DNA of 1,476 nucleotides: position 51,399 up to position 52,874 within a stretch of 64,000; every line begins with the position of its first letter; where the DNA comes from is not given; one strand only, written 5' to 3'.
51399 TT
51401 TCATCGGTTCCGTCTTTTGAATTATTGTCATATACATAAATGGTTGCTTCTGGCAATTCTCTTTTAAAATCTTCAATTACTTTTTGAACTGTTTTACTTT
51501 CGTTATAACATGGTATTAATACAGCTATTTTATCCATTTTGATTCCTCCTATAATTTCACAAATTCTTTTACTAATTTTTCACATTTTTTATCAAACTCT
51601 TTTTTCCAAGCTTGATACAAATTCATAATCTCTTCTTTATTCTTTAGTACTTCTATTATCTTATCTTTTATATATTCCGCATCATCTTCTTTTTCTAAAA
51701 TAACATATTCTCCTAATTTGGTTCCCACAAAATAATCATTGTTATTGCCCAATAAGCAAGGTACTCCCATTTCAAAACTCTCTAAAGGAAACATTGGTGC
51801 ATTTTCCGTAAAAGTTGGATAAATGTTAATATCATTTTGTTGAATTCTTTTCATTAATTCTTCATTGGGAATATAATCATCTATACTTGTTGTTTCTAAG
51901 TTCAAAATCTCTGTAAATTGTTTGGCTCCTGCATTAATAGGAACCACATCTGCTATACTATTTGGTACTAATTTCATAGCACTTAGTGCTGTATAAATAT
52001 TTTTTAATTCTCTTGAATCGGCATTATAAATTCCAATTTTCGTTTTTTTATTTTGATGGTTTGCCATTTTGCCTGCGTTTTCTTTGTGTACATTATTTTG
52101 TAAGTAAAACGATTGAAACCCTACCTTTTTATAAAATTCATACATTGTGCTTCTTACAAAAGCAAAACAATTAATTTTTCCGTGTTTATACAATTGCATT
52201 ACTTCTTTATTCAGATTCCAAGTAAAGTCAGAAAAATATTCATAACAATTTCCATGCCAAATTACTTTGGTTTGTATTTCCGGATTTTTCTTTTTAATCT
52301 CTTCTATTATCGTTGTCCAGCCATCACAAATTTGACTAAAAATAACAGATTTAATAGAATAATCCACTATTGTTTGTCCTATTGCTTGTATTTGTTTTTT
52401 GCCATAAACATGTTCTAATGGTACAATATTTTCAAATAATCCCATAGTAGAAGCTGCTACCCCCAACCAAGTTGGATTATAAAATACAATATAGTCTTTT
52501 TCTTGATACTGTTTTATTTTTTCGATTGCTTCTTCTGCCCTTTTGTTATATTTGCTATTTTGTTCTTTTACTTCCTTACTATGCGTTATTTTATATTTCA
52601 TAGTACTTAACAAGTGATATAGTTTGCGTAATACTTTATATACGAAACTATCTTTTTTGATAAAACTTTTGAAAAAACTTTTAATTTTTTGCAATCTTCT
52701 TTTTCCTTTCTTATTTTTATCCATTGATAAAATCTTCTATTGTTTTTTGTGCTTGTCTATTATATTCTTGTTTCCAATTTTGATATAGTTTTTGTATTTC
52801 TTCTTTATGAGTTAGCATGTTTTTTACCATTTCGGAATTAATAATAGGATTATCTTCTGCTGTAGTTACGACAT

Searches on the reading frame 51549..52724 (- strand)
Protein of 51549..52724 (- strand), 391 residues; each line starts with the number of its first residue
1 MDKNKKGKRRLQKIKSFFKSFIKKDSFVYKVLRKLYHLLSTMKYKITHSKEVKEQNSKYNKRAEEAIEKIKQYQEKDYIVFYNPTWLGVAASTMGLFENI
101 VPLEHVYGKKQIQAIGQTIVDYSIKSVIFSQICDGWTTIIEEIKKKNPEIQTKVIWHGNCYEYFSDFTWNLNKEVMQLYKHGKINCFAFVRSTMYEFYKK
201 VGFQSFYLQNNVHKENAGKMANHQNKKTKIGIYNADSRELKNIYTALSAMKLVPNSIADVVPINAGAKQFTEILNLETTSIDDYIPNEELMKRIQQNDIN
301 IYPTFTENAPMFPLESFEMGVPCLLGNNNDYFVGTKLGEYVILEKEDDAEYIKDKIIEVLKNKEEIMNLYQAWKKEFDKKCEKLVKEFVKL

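Call 75: search_protein_families(library=pfam, proteins=[window:51549-52724:-], max_evalue=0.0001)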
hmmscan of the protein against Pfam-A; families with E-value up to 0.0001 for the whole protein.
window:51549-52724:- (391 aa): 1 family
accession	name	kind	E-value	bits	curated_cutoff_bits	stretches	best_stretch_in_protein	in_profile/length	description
PF00534.26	Glycos_transf_1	-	3.4e-09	36.9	26.4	1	224-373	11-169/172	Glycosyl transferases group 1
